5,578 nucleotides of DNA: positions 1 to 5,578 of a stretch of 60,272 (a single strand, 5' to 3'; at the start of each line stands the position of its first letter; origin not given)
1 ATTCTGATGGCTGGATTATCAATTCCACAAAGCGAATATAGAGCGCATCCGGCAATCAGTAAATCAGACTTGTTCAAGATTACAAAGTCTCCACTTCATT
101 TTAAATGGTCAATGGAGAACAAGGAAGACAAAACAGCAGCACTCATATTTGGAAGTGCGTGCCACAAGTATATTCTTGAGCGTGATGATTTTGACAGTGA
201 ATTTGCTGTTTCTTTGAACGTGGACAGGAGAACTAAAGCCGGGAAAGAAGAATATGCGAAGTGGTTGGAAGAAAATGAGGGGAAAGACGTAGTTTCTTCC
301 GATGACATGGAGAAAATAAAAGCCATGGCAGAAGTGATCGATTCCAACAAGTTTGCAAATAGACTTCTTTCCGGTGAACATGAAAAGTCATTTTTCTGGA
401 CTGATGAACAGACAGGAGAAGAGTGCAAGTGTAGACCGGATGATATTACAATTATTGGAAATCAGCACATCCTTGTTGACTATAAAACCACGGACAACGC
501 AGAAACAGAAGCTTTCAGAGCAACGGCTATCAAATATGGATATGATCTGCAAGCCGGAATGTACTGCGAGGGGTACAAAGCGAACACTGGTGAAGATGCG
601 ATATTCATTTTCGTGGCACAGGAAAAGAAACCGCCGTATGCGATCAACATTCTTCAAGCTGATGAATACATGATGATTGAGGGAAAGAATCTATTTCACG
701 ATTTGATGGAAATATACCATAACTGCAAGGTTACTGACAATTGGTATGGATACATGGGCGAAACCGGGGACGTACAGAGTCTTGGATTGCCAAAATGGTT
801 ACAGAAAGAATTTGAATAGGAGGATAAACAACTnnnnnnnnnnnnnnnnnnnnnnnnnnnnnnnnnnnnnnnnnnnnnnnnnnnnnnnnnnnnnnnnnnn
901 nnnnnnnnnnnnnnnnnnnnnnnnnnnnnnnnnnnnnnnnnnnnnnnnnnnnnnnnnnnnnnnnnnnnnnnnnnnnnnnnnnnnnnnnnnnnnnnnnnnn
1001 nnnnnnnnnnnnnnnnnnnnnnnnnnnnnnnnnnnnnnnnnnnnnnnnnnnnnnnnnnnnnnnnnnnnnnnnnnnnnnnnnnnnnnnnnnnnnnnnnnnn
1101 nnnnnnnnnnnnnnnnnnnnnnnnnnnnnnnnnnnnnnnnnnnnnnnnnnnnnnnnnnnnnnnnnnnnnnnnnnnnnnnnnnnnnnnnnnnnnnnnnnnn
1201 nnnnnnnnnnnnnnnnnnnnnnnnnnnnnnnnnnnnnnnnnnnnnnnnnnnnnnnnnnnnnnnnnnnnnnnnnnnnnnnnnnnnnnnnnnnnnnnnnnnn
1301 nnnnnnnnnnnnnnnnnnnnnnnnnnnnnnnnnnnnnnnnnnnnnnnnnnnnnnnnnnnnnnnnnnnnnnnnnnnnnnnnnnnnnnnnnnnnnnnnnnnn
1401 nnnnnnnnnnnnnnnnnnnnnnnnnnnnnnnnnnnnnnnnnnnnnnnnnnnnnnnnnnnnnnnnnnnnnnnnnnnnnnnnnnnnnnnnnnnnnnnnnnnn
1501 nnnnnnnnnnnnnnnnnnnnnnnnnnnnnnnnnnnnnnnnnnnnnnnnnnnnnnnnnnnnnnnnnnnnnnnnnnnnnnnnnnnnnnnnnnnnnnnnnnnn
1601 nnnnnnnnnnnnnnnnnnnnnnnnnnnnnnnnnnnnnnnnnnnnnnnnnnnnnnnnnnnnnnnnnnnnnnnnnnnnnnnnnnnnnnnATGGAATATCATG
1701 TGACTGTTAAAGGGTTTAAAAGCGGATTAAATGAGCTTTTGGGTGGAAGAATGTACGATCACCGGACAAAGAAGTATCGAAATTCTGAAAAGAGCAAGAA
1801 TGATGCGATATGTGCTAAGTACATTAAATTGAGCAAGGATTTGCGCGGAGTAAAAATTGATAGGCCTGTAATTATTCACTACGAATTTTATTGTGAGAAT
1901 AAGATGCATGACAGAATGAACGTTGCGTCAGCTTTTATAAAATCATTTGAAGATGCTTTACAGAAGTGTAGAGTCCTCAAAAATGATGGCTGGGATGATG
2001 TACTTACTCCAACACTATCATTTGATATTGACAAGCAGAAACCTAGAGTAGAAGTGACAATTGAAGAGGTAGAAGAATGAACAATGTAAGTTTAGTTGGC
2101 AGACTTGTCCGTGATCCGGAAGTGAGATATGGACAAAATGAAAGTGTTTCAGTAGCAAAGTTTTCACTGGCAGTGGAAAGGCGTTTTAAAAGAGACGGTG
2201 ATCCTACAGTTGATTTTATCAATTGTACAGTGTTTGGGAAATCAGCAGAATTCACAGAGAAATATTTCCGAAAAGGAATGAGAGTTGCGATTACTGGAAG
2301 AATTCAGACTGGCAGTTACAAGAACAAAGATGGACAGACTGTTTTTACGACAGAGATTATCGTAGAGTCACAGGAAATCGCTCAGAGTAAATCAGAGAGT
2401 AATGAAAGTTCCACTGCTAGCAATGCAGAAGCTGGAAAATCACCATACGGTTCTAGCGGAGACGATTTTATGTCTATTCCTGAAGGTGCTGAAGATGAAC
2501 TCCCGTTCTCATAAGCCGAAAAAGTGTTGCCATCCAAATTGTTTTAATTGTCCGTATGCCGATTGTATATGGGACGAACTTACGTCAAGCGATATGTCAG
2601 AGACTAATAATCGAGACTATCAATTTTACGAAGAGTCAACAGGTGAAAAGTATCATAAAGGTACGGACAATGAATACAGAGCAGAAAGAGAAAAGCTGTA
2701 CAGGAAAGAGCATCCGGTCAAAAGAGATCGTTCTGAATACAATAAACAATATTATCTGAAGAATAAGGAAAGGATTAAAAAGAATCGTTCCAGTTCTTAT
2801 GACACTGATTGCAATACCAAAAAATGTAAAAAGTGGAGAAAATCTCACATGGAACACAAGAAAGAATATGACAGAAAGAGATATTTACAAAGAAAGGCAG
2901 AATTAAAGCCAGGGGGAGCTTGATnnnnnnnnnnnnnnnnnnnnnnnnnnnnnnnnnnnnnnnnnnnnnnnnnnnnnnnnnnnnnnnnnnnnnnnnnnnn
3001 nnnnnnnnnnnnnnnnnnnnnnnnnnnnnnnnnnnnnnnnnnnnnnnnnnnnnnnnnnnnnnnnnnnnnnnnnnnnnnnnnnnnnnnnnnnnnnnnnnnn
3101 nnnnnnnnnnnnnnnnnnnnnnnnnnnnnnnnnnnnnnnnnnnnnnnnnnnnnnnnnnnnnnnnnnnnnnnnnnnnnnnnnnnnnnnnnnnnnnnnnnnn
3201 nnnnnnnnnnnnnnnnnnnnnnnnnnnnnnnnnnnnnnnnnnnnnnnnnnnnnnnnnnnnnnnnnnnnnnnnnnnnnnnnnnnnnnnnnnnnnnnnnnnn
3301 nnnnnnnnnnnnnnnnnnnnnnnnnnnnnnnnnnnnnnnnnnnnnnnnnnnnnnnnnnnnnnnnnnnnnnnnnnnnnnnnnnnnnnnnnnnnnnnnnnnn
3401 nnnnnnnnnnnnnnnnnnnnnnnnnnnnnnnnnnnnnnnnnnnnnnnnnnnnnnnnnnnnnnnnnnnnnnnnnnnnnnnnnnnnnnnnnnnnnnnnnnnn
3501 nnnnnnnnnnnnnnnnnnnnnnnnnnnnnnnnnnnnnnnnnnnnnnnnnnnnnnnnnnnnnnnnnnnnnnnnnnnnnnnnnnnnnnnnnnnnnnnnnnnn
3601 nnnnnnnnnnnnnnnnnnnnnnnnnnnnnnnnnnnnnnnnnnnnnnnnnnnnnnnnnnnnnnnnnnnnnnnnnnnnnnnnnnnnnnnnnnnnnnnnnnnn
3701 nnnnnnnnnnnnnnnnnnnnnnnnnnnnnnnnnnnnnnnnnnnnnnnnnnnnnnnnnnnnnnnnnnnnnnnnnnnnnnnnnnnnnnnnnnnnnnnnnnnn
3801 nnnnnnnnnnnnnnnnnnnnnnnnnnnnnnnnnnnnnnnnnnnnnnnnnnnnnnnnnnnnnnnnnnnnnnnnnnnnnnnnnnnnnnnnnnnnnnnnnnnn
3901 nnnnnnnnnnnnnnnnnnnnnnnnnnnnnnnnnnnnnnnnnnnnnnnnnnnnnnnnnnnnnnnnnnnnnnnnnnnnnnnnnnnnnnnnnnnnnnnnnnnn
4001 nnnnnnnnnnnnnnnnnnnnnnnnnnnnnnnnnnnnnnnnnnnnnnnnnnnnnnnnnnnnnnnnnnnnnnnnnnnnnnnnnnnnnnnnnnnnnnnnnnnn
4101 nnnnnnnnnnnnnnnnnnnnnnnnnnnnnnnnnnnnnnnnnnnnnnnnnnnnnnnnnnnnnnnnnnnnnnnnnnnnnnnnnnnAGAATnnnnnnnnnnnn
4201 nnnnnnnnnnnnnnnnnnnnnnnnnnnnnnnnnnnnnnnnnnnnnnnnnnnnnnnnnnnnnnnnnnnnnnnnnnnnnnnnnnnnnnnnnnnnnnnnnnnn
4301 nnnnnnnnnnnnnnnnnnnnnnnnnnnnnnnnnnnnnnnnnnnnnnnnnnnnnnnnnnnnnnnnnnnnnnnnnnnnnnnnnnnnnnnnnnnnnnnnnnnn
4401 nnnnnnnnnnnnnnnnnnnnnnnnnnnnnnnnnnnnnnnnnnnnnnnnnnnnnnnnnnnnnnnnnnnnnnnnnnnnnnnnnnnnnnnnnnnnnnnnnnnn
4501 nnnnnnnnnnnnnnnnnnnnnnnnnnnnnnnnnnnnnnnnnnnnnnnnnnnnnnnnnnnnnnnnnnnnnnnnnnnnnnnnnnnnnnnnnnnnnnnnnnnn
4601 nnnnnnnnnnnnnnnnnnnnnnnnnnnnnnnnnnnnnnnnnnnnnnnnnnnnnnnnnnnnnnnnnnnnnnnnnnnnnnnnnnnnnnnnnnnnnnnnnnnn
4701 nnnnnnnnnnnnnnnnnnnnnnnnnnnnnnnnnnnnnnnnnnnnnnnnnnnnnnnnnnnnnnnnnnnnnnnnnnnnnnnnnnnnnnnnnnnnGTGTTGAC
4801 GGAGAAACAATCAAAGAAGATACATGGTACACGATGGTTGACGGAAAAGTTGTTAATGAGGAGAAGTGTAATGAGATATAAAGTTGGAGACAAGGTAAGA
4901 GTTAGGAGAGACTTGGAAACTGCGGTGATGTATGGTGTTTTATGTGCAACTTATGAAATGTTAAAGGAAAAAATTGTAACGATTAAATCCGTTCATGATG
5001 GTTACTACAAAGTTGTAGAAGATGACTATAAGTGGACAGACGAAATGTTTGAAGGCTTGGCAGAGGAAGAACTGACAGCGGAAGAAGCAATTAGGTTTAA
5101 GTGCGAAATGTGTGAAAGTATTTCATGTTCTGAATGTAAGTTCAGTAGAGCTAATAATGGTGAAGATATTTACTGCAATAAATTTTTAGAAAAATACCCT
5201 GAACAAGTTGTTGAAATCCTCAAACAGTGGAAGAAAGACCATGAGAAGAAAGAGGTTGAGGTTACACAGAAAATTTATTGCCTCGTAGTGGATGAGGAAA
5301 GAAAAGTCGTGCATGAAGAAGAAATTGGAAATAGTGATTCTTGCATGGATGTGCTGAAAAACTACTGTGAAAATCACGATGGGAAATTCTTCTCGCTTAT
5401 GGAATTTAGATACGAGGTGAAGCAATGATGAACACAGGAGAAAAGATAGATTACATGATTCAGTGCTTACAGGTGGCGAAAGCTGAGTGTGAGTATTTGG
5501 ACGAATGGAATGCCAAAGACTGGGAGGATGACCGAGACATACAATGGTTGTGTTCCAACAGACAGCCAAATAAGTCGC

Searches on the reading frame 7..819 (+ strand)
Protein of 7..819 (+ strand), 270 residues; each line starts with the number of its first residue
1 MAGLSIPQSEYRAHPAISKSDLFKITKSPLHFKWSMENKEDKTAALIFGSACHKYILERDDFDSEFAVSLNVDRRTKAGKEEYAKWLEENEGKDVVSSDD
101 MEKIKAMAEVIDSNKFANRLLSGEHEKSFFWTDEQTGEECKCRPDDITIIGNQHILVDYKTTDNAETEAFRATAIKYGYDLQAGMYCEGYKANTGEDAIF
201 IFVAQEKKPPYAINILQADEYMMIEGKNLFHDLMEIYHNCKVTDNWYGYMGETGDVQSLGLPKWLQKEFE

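Call 22: search_protein_families(library=phrogs, max_evalue=0.001, proteins=[window:7-819:+])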
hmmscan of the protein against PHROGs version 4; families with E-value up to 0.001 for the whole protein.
window:7-819:+ (270 aa): 4 families
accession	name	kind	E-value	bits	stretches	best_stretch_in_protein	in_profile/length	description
phrog_412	-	DNA, RNA and nucleotide metabolism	5.4e-88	297.2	1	6-270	144-411/440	exonuclease VIII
phrog_607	-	DNA, RNA and nucleotide metabolism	2.7e-31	109.6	1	6-247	583-857/883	exonuclease VII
phrog_1227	-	DNA, RNA and nucleotide metabolism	2.2e-11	44.5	1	40-241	45-236/268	exonuclease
phrog_28222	-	DNA, RNA and nucleotide metabolism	2.4e-07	30.3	1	84-235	757-910/941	exonuclease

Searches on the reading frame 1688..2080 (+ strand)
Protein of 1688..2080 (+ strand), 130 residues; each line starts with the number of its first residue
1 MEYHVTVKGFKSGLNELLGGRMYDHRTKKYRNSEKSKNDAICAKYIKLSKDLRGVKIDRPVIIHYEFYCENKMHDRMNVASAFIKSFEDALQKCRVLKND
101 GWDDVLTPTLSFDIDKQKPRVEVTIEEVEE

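Call 22: search_protein_families(library=phrogs, max_evalue=0.001, proteins=[window:1688-2080:+])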
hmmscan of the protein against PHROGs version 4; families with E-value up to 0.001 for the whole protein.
window:1688-2080:+ (130 aa): 4 families
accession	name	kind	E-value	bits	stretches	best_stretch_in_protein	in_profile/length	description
phrog_1682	-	DNA, RNA and nucleotide metabolism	7.1e-19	69.3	1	25-129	47-146/387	RusA-like Holliday junction resolvase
phrog_34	-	DNA, RNA and nucleotide metabolism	7.5e-11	43.2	1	22-130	90-196/259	RusA-like Holliday junction resolvase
phrog_21721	-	DNA, RNA and nucleotide metabolism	1.7e-07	32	1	63-129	64-132/265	RusA-like Holliday junction resolvase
phrog_14238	-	DNA, RNA and nucleotide metabolism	0.00034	21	1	52-112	60-121/311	RusA-like Holliday junction resolvase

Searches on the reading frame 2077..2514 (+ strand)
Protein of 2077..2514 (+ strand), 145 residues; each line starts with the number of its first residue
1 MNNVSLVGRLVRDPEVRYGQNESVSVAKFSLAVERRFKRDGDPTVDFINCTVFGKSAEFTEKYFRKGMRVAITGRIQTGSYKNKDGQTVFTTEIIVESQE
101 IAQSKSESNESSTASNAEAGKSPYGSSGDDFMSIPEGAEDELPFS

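Call 22: search_protein_families(library=phrogs, max_evalue=0.001, proteins=[window:2077-2514:+])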
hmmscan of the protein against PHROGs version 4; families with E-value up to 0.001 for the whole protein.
window:2077-2514:+ (145 aa): 5 families
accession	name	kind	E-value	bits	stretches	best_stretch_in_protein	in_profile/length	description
phrog_44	-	DNA, RNA and nucleotide metabolism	9.7e-48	164.3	1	1-144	87-228/271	single strand DNA binding protein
phrog_25370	-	unknown function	4.4e-10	40.1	1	1-38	2-38/48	-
phrog_27667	-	DNA, RNA and nucleotide metabolism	9.4e-10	39.6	1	70-117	2-47/61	single strand DNA binding protein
phrog_12631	-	DNA, RNA and nucleotide metabolism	8.8e-06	26.8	1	1-34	30-62/78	single strand DNA binding protein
phrog_18107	-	unknown function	4.1e-05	24.6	1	61-145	117-201/201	-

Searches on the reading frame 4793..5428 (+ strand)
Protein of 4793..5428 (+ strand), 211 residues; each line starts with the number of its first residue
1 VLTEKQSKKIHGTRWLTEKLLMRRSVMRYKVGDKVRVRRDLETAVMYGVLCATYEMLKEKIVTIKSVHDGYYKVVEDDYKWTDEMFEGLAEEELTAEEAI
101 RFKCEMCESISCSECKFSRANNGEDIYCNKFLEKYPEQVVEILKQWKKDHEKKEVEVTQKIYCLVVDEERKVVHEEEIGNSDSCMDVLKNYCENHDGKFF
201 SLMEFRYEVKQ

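Call 22: search_protein_families(library=phrogs, max_evalue=0.001, proteins=[window:4793-5428:+])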
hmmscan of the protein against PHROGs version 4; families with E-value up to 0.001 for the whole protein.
window:4793-5428:+ (211 aa): 2 families
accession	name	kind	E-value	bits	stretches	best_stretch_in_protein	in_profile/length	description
phrog_7488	-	unknown function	2.1e-08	35.5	1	27-149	1-129/144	-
phrog_17705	-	unknown function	3e-07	31.5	1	30-118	3-96/202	-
